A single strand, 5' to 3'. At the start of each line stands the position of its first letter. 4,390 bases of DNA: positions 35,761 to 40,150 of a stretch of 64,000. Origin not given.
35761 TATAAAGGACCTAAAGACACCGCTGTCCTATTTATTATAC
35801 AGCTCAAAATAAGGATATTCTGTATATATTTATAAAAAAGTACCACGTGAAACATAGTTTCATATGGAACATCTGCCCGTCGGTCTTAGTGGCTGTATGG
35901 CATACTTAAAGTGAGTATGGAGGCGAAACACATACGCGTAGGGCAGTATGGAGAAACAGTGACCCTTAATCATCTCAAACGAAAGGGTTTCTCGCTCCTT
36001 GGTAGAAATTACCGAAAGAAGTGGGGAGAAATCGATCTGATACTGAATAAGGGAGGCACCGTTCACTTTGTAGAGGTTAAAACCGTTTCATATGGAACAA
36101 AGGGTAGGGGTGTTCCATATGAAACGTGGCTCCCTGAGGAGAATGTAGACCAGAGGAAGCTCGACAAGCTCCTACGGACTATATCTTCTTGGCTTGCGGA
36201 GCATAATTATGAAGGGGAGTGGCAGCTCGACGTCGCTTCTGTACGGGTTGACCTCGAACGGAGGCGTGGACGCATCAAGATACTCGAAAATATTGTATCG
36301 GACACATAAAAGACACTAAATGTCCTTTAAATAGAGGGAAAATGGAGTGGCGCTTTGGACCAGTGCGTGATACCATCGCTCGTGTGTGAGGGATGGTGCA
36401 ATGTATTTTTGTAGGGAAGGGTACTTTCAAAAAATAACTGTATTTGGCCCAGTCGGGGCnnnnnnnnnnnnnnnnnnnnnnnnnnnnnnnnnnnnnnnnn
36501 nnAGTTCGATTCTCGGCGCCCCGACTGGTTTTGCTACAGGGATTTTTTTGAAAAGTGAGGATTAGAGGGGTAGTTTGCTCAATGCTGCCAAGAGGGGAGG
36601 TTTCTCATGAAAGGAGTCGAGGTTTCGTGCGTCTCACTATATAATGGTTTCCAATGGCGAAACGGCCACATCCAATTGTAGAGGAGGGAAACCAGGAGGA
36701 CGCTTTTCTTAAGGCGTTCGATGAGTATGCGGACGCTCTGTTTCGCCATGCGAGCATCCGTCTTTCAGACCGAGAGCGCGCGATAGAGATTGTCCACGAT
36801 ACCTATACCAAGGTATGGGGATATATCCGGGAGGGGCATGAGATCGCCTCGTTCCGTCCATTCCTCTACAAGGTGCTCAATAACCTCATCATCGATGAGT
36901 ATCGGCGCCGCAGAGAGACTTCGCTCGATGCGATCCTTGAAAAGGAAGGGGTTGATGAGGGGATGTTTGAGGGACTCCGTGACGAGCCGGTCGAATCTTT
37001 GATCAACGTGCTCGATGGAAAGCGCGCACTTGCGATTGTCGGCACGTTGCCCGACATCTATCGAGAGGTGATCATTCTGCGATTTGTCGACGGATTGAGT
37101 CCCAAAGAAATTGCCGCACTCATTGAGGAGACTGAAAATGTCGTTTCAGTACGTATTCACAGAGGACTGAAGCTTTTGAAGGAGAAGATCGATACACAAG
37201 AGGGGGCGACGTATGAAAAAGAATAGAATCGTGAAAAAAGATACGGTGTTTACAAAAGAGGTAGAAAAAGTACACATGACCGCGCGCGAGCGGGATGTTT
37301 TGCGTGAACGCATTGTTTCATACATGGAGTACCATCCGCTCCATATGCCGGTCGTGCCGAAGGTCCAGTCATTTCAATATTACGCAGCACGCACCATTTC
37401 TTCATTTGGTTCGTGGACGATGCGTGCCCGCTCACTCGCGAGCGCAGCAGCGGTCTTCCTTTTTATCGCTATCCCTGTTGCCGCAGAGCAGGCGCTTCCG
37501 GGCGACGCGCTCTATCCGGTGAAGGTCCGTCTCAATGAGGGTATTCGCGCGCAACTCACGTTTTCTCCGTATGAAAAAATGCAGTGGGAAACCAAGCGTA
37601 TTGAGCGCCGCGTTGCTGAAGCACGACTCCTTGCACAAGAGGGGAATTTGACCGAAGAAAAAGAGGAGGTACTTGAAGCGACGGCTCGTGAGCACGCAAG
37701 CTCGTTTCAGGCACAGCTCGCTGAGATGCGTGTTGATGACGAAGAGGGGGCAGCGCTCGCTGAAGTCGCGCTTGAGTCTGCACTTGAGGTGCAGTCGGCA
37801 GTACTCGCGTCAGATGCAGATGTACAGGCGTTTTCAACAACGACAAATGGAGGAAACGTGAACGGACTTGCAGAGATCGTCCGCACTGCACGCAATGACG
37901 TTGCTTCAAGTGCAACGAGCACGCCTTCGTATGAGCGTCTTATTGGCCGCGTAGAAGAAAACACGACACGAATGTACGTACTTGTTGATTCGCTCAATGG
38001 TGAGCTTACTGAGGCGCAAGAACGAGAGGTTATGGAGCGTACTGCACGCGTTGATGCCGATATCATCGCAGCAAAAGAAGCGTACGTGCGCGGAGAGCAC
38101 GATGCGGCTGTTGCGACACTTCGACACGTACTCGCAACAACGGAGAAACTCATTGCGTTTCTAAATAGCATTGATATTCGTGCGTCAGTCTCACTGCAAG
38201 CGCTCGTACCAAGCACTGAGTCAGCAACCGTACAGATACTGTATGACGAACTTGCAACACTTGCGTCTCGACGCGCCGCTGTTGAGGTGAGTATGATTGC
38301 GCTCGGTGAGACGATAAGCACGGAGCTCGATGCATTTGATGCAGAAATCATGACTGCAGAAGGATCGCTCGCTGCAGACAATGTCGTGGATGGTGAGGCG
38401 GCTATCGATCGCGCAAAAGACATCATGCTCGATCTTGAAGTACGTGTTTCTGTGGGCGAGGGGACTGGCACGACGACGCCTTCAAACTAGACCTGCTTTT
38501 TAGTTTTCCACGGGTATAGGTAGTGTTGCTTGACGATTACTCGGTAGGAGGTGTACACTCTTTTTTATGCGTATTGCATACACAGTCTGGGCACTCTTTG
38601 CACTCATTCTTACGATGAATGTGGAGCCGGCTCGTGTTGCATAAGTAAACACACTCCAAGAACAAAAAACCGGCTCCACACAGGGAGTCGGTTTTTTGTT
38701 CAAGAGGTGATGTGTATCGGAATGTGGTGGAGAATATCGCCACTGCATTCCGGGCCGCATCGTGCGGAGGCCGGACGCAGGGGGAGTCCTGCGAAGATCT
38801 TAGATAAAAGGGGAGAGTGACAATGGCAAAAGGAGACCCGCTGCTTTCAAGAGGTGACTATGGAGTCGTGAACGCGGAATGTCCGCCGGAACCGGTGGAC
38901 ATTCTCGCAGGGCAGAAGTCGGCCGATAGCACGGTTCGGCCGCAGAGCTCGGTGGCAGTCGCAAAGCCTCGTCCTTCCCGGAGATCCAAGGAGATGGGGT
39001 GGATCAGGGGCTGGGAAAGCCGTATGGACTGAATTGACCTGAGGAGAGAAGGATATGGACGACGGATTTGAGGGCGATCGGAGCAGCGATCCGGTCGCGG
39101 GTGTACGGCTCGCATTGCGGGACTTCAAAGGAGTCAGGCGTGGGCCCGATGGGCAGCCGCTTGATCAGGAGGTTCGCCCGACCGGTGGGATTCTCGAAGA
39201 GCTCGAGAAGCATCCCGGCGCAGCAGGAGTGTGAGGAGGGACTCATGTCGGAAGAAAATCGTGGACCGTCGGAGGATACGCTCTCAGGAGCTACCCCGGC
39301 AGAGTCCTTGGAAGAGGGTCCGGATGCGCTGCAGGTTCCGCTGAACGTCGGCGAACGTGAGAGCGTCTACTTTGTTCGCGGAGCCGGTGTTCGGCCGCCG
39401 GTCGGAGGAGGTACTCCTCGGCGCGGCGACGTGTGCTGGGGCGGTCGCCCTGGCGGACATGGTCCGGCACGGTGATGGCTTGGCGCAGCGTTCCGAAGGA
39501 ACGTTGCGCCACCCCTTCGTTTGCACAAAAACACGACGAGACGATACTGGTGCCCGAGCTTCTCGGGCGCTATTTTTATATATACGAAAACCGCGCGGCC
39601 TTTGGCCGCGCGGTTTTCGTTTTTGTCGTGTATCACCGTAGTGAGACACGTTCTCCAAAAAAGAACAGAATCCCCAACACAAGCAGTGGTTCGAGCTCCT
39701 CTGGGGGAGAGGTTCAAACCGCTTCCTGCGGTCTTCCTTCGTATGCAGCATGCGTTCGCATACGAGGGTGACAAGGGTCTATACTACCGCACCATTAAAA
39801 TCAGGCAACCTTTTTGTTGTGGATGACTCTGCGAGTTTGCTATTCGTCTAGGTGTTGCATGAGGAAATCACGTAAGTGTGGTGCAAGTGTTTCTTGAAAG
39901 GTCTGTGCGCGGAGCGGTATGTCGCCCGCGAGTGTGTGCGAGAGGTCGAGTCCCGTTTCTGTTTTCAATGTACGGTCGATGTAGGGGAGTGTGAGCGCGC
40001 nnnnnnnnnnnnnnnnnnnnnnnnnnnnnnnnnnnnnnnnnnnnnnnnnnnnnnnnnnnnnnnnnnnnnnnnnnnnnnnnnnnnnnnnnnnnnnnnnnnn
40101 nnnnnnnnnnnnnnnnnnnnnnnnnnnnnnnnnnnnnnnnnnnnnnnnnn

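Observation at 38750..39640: GC-rich island without long ORFs, with three SD-led short ORFs and structured 3' end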

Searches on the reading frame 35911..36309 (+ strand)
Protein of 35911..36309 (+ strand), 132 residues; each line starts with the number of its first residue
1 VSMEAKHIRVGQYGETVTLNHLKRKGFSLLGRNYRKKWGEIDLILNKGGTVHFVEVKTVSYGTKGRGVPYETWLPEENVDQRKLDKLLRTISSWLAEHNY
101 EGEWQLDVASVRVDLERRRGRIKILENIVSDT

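Call 13: search_protein_families(library=pfam, proteins=[window:35911-36309:+], max_evalue=0.1)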
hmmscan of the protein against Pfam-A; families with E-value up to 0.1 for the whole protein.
window:35911-36309:+ (132 aa): 5 families
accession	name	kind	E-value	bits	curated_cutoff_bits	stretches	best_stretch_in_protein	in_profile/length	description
PF02021.23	UPF0102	-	1.2e-17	64.4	23.6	1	14-111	1-80/80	Uncharacterised protein family UPF0102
PF08378.17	NERD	-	0.00048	21.1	22.1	1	11-63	2-64/111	Nuclease-related domain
PF13635.12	DUF4143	-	0.0011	19.2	28.1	1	8-58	104-159/160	Domain of unknown function (DUF4143)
PF16593.10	Cas9-BH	-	0.044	13.9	26.3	1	115-130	11-26/33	Bridge helix of CRISPR-associated endonuclease Cas9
PF03749.19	SfsA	-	0.091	13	22.8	0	25-62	20-57/138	Sugar fermentation stimulation protein RE domain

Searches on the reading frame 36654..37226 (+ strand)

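Call 13: search_protein_families(library=pfam, proteins=[window:36654-37226:+], max_evalue=0.1)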
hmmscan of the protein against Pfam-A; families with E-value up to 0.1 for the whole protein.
window:36654-37226:+ (190 aa): 4 families
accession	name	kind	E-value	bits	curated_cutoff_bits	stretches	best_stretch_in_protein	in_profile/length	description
PF08281.18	Sigma70_r4_2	-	5e-12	45.7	25.7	1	126-175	5-54/54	Sigma-70, region 4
PF04542.20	Sigma70_r2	-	8e-08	32.4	24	1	22-87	2-69/71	Sigma-70 region 2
PF04545.22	Sigma70_r4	-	1.7e-07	31.1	24.1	1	130-177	3-50/50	Sigma-70, region 4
PF07638.17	Sigma70_ECF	-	0.0051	17.2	21.1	1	20-179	21-179/185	ECF sigma factor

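Call 50: search_protein_families(library=ncbifam, proteins=[L002:3634-3846:+], max_evalue=10)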
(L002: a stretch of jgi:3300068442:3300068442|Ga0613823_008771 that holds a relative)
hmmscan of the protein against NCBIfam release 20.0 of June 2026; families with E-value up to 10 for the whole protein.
L002:3634-3846:+ (71 aa): 0 families

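Call 51: search_protein_families(library=phrogs, proteins=[L002:3634-3846:+], max_evalue=10)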
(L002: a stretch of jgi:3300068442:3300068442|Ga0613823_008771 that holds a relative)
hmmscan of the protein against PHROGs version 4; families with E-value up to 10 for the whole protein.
L002:3634-3846:+ (71 aa): 0 families

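Call 52: search_protein_families(library=padloc, proteins=[L002:3634-3846:+], max_evalue=10)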
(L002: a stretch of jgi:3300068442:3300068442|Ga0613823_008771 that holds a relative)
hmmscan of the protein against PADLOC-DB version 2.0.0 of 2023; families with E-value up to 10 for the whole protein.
L002:3634-3846:+ (71 aa): 0 families

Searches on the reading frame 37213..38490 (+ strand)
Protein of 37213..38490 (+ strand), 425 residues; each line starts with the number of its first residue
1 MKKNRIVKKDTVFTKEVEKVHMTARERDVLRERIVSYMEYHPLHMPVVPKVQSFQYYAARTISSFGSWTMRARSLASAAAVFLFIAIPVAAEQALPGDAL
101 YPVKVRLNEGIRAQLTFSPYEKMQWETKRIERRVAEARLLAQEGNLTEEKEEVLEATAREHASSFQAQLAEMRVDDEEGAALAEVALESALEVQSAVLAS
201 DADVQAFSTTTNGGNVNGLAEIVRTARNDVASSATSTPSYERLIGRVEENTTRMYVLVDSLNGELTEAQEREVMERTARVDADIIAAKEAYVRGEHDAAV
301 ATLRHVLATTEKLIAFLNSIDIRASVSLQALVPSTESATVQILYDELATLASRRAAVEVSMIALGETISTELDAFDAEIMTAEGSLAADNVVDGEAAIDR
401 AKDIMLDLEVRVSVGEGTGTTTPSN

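Call 13: search_protein_families(library=pfam, proteins=[window:37213-38490:+], max_evalue=0.1)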
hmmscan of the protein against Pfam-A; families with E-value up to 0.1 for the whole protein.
window:37213-38490:+ (425 aa): 1 family
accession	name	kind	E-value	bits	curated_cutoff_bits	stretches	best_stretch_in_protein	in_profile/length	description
PF18915.5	DUF5667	-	1.1e-08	35.9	27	1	94-181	2-77/99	Domain of unknown function (DUF5667)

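Call 14: find_encoding_contigs(protein=window:37213-38490:+, flank=10000, max_places=10)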
Protein window:37213-38490:+ (425 aa): 2 contigs read that carry it; 1 place shown.
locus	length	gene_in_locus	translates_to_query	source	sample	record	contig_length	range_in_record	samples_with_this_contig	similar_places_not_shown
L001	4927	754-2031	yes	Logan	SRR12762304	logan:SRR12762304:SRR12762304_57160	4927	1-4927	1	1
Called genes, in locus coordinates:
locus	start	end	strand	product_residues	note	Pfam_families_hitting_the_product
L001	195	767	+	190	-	PF04542:Sigma70_r2, PF08281:Sigma70_r4_2, PF04545:Sigma70_r4 (weak)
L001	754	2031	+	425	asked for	PF18915:DUF5667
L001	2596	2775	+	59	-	-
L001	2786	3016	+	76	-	-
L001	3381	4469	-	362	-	PF13365:Trypsin_2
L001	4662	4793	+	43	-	-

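Call 50: search_protein_families(library=ncbifam, proteins=[L002:3634-3846:+], max_evalue=10)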
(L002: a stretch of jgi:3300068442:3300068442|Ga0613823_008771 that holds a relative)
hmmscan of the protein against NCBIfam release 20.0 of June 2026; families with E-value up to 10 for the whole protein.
L002:3634-3846:+ (71 aa): 0 families

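Call 51: search_protein_families(library=phrogs, proteins=[L002:3634-3846:+], max_evalue=10)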
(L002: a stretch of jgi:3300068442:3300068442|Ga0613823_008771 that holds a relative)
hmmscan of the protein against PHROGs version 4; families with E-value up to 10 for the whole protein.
L002:3634-3846:+ (71 aa): 0 families

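Call 52: search_protein_families(library=padloc, proteins=[L002:3634-3846:+], max_evalue=10)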
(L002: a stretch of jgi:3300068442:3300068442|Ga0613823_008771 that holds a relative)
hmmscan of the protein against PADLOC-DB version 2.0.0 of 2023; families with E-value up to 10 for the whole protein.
L002:3634-3846:+ (71 aa): 0 families

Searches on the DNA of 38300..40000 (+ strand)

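Call 5: search_rna_families(source=window, start=38300, end=40000, threshold=evalue, max_evalue=10)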
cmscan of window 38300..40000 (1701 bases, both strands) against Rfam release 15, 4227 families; matches with E-value up to 10: 18.
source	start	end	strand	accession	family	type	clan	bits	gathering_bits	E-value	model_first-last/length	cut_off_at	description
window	39552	39625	+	RF04312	trpB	Cis-reg;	-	31.2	59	0.06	1-107/107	no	trpB ncRNA motif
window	39587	39655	-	RF00512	Leu_leader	Cis-reg; leader;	-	26.7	50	0.0067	1-148/148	no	Leucine operon leader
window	39542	39621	+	RF00512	Leu_leader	Cis-reg; leader;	-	24.2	50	0.03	1-148/148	no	Leucine operon leader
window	39580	39624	+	RF00870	mir-423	Gene; miRNA;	-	23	71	0.1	1-81/81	no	mir-423 microRNA precursor family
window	38633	38701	+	RF00506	Thr_leader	Cis-reg; leader;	-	22.6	55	0.2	1-118/118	no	Threonine operon leader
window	39586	39619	+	RF04248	MIR7486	Gene; miRNA;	-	20.5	67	1.8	1-87/87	no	MIR7486 microRNA precursor family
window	39585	39618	-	RF04248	MIR7486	Gene; miRNA;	-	20.4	67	1.9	1-87/87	no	MIR7486 microRNA precursor family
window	38660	38701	+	RF04343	Plastid-psbA-2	Cis-reg;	CL00153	20.2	55.8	1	7-50/60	no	Plastid-psbA-2 3UTR RNA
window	39551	39626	+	RF01772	rnk_pseudo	Cis-reg; leader;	-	19.9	55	2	1-108/108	no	Pseudomonas rnk leader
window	38659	38702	-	RF00971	mir-578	Gene; miRNA;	-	19.5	98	2.6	1-84/84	no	mir-578 microRNA precursor family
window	39518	39575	+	RF02702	AgvB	Gene; sRNA;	-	18.9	56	1.3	1-62/62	no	Anti GcvB sRNA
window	39483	39617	+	RF01820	RsaE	Gene; sRNA;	-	18.9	79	3.7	1-112/112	no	RNA Staph. aureus E (RoxS)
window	38658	38702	+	RF04157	MIR9486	Gene; miRNA;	-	16.8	100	4.6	1-119/119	no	MIR9486 microRNA precursor family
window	38659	38703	-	RF04157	MIR9486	Gene; miRNA;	-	16.7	100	4.7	1-119/119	no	MIR9486 microRNA precursor family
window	39571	39642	-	RF02621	BSnc120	Gene; sRNA;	-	16.1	114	3.9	1-88/88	no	Brucella sRNA 120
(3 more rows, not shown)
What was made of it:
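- Closest known: Leader-peptide transcription attenuators. Different: Rfam leader models score far below threshold: Thr_leader 22.6 bits against a gathering score of 55 (call 5).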

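Call 82: search_dna_similar(query=window:38540-39640:+, collection=phages, mode=distant, max_rows=5)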
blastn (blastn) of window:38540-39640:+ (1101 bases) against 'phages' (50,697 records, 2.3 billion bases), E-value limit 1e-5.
No match.

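Call 83: search_dna_similar(query=window:38540-39640:+, collection=plasmids, mode=distant, max_rows=5)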
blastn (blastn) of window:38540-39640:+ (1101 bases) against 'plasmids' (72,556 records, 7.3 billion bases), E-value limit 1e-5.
No match.
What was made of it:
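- Tried and rejected: Phage and plasmid BLAST found nothing (calls 82, 83).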
